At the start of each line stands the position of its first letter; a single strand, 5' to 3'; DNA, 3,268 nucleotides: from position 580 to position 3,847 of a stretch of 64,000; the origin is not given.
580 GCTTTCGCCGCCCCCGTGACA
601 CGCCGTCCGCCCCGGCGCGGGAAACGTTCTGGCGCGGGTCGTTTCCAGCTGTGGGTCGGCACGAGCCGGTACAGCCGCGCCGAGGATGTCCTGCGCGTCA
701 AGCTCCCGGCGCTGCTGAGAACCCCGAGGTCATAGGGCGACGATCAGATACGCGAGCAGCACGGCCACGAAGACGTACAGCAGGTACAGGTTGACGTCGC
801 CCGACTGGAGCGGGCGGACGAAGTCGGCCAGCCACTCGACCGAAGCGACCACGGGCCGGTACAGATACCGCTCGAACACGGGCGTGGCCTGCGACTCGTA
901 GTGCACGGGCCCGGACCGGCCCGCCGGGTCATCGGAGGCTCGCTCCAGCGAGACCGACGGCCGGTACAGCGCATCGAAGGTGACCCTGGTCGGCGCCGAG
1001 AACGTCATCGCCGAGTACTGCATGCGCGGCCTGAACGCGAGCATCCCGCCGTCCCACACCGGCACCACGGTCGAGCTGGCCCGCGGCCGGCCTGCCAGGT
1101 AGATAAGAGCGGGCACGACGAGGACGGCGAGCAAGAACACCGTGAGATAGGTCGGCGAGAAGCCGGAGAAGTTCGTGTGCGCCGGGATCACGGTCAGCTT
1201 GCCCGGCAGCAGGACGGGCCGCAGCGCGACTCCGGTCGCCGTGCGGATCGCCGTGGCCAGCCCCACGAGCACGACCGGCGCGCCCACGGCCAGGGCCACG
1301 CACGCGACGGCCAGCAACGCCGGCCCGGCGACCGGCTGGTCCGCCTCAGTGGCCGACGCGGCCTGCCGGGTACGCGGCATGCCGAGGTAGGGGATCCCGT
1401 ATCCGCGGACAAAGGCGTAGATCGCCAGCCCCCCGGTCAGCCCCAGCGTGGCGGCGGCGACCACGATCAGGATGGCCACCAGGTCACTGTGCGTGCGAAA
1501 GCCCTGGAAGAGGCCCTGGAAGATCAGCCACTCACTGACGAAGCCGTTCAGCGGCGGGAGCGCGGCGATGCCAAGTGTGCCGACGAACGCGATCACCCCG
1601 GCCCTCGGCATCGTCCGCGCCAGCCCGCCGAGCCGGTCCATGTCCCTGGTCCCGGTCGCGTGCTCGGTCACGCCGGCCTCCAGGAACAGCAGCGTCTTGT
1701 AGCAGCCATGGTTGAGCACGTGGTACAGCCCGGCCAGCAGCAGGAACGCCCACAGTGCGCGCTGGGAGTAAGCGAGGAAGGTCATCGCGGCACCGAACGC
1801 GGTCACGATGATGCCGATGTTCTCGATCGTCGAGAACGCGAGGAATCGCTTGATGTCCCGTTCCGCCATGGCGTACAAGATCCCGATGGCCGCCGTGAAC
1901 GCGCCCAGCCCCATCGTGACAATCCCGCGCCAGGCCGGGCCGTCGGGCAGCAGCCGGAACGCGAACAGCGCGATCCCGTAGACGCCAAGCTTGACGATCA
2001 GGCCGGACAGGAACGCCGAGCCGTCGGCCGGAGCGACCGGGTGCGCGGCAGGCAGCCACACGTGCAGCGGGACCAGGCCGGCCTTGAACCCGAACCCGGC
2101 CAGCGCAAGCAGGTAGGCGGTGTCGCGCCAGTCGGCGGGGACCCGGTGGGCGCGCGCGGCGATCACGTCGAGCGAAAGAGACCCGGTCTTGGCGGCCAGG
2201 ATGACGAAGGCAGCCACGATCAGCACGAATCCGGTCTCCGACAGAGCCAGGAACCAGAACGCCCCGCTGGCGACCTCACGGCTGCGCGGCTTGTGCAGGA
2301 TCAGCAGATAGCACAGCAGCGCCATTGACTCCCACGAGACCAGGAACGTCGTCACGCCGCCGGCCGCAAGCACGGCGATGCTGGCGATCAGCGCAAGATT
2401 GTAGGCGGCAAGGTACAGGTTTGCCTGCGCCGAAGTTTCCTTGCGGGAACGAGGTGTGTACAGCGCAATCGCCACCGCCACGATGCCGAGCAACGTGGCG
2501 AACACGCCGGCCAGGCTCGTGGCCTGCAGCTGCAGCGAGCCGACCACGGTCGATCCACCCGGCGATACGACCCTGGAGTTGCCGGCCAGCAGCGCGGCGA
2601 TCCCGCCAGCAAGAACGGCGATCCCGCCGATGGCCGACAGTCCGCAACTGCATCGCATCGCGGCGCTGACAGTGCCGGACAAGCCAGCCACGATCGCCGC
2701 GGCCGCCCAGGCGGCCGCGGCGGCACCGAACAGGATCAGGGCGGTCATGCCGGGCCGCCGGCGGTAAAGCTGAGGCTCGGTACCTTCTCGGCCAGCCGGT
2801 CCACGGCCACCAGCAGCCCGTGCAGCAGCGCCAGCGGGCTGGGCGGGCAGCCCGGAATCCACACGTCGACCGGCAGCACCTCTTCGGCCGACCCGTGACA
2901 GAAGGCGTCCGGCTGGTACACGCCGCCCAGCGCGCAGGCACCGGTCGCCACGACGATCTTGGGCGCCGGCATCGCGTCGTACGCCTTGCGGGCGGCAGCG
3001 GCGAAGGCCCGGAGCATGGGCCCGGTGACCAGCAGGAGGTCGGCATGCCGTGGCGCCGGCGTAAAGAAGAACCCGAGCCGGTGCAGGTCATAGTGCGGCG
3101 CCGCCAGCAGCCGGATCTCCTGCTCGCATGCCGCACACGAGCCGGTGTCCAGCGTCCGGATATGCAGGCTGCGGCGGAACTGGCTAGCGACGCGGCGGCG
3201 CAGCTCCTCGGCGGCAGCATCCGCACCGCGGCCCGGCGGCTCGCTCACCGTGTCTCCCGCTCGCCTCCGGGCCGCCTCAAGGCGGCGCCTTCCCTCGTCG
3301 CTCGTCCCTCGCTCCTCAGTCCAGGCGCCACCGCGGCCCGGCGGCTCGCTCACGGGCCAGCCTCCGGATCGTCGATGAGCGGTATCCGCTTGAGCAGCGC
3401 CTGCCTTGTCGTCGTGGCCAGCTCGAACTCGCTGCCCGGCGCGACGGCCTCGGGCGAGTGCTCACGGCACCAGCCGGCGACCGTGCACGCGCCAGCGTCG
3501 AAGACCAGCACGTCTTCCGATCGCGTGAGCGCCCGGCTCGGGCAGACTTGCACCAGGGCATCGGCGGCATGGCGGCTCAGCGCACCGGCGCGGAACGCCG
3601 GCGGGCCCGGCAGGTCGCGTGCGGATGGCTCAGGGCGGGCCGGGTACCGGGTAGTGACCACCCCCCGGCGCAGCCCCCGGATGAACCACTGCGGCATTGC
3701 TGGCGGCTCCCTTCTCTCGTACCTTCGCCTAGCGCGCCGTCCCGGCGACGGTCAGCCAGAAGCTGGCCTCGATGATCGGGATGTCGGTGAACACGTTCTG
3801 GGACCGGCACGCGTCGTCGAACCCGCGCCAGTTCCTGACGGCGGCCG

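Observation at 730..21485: Two diverged, syntenic complex-I-like (Ehr-type) operons whose hydrogenase large subunits lack every Ni-Fe ligand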

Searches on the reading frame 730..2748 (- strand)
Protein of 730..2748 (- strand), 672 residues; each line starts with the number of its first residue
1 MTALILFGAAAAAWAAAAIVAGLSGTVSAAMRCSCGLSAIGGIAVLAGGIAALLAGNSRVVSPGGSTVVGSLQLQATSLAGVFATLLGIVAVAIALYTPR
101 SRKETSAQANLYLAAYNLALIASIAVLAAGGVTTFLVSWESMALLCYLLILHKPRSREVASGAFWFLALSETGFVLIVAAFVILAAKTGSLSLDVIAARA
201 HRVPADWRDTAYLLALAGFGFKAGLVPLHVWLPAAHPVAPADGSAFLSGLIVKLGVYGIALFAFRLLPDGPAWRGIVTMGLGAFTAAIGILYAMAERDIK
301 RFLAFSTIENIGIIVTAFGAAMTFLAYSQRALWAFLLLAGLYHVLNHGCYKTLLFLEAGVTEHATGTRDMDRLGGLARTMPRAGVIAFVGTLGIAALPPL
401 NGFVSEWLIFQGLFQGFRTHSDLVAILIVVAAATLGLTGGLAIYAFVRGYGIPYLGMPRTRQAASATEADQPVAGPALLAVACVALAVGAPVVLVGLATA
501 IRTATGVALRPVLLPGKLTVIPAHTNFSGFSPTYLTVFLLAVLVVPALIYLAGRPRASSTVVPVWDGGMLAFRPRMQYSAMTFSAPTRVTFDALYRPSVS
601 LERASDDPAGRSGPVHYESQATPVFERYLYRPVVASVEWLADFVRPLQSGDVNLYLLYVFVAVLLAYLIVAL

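Call 5: search_protein_families(library=pfam, proteins=[window:730-2748:-], max_evalue=0.01)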
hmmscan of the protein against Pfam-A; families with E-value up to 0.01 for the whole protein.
window:730-2748:- (672 aa): 1 family
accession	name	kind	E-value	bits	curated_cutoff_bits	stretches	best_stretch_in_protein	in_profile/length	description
PF00361.26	Proton_antipo_M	-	1.3e-45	156.3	21.5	1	132-416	4-278/294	NADH:quinone oxidoreductase/Mrp antiporter, TM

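Call 73: search_protein_families(library=ncbifam, proteins=[window:730-2748:-], max_evalue=0.00001)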
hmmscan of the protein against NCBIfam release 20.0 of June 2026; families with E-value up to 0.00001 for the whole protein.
window:730-2748:- (672 aa): 71 families (the best 25 are shown)
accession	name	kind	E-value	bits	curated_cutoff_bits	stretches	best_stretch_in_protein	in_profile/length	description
NF005086.0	PRK06521.1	equivalog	1.8e-158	529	667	1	5-670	6-667/669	hydrogenase 4 subunit B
NF006418.0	PRK08667.1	equivalog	1e-118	397.7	794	1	2-670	2-640/644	hydrogenase membrane subunit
NF005958.0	PRK08042.1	equivalog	1.7e-80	271.6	727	1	1-594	1-563/608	formate hydrogenlyase subunit 3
NF006419.0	PRK08668.1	equivalog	2.6e-61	208.2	617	1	71-557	63-527/613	NADH dehydrogenase subunit M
NF005046.0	PRK06459.1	equivalog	4.7e-58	197.2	460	1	68-671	35-585/587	hydrogenase 4 subunit B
NF006240.0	PRK08376.1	subfamily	1.2e-53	182.8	662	1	77-490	89-492/521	putative monovalent cation/H+ antiporter subunit D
TIGR01972.1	NDH_I_M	subfamily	7.9e-49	166.6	263.8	1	81-434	81-420/486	NADH-quinone oxidoreductase subunit M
NF009310.0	PRK12668.1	equivalog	6.5e-48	163.9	564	1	73-492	63-435/584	Na(+)/H(+) antiporter subunit D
NF009288.0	PRK12648.1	equivalog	2.1e-44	151.9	1104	1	25-497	22-477/954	monovalent cation/H+ antiporter subunit A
NF009285.0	PRK12645.1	equivalog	1.6e-43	149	1028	1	79-432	79-436/804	Na+/H+ antiporter subunit A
TIGR00940.1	2a6301s01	subfamily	4.2e-43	147.7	920.45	1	75-419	72-416/793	monovalent cation:proton antiporter subunit A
NF009286.0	PRK12646.1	equivalog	6.5e-42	144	1063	1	72-540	72-539/800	DUF4040 family protein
NF009290.0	PRK12650.1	equivalog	3.2e-41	141.2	980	1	70-487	73-469/966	DUF4040 family protein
NF009287.0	PRK12647.1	equivalog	3.7e-41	141.5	937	1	76-501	74-478/773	putative monovalent cation/H+ antiporter subunit A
NF005097.0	PRK06525.1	equivalog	4.5e-39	134.5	430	1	58-431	59-422/480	hydrogenase 4 subunit D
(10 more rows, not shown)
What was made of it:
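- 730..2748 (-): L1: HyfB/NuoL-like antiporter-like subunit. It is the only one of the four antiporter-like subunits that keeps the TM8 Lys. NCBIfam 'hydrogenase 4 subunit B', 529 bits over residues 5-670, below the cut-off of 667 (call 73).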

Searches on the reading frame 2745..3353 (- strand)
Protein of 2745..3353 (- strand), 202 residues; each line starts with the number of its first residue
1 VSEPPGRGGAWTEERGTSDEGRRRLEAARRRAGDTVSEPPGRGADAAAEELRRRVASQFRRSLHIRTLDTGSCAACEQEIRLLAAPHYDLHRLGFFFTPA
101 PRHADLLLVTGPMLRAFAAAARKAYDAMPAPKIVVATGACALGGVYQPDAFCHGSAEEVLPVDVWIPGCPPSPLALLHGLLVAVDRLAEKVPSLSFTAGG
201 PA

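Call 5: search_protein_families(library=pfam, proteins=[window:2745-3353:-], max_evalue=0.01)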
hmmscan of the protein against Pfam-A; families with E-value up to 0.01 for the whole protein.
window:2745-3353:- (202 aa): 1 family
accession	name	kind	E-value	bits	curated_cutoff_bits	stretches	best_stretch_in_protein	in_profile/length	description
PF01058.29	Oxidored_q6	-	1.2e-22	80.4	27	1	73-181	1-126/128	NADH ubiquinone oxidoreductase, 20 Kd subunit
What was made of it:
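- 2745..3353 (-): B1: HycG/NuoB-like small subunit with all four proximal-cluster Cys. Pfam Oxidored_q6 1.2e-22 (call 5).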

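Call 73: search_protein_families(library=ncbifam, proteins=[window:2745-3353:-], max_evalue=0.00001)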
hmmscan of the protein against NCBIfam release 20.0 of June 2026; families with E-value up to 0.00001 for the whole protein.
window:2745-3353:- (202 aa): 11 families
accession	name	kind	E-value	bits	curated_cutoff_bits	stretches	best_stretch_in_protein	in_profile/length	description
NF005012.1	PRK06411.1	subfamily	5.2e-31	107.4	116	1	61-185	34-156/166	NADH-quinone oxidoreductase subunit NuoB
TIGR01957.1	nuoB_fam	subfamily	1.7e-29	102.6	142.7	1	72-187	25-142/145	NADH-quinone oxidoreductase subunit B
NF011393.0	PRK14818.1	equivalog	1.9e-24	86.1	255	1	73-189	40-153/173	NADH dehydrogenase subunit B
NF011391.0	PRK14816.1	equivalog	6.9e-24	84.5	283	1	71-182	59-172/196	NADH-quinone oxidoreductase subunit B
NF009808.0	PRK13292.1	equivalog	1.4e-22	79.4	1156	1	76-188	37-150/791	NADH-quinone oxidoreductase subunit B/C/D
NF011394.0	PRK14819.1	equivalog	3e-22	79.4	312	1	73-184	40-153/264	NADH-quinone oxidoreductase subunit B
NF011390.0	PRK14815.1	equivalog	6.1e-22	77.8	281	1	73-191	42-161/183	NADH dehydrogenase subunit B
NF011395.0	PRK14820.1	equivalog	1.3e-21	77.2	263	1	72-188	43-157/180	NADH-quinone oxidoreductase subunit B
NF011392.0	PRK14817.1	equivalog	9.5e-21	74.3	271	1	73-190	45-163/182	NADH-quinone oxidoreductase subunit B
NF011388.0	PRK14813.1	equivalog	3.6e-20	72.6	294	1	73-182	37-148/189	NADH dehydrogenase subunit B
NF011389.0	PRK14814.1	equivalog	4.9e-19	68.8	285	1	73-183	42-153/186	NADH dehydrogenase subunit B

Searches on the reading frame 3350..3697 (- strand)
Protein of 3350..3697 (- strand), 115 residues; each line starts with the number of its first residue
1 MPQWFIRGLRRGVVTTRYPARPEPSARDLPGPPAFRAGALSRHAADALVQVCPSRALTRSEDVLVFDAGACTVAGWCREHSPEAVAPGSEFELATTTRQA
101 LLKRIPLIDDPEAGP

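Call 5: search_protein_families(library=pfam, proteins=[window:3350-3697:-], max_evalue=0.01)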
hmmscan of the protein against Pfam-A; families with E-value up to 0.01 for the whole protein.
window:3350-3697:- (115 aa): 0 families

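Call 73: search_protein_families(library=ncbifam, proteins=[window:3350-3697:-], max_evalue=0.00001)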
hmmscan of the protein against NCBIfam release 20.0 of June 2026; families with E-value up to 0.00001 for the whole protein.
window:3350-3697:- (115 aa): 1 family
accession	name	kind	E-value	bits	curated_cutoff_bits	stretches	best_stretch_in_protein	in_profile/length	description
NF009053.0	PRK12387.1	subfamily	5.4e-08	32.8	204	1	8-104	8-109/180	formate hydrogenlyase complex iron-sulfur subunit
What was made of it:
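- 3350..3697 (-): I1: truncated HycF-like subunit. The family has CP + CxxCxxC. This lineage has Ala in place of the middle Cys (CTVAGWC). NCBIfam FHL iron-sulfur subunit, 5.4e-08 (call 73).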
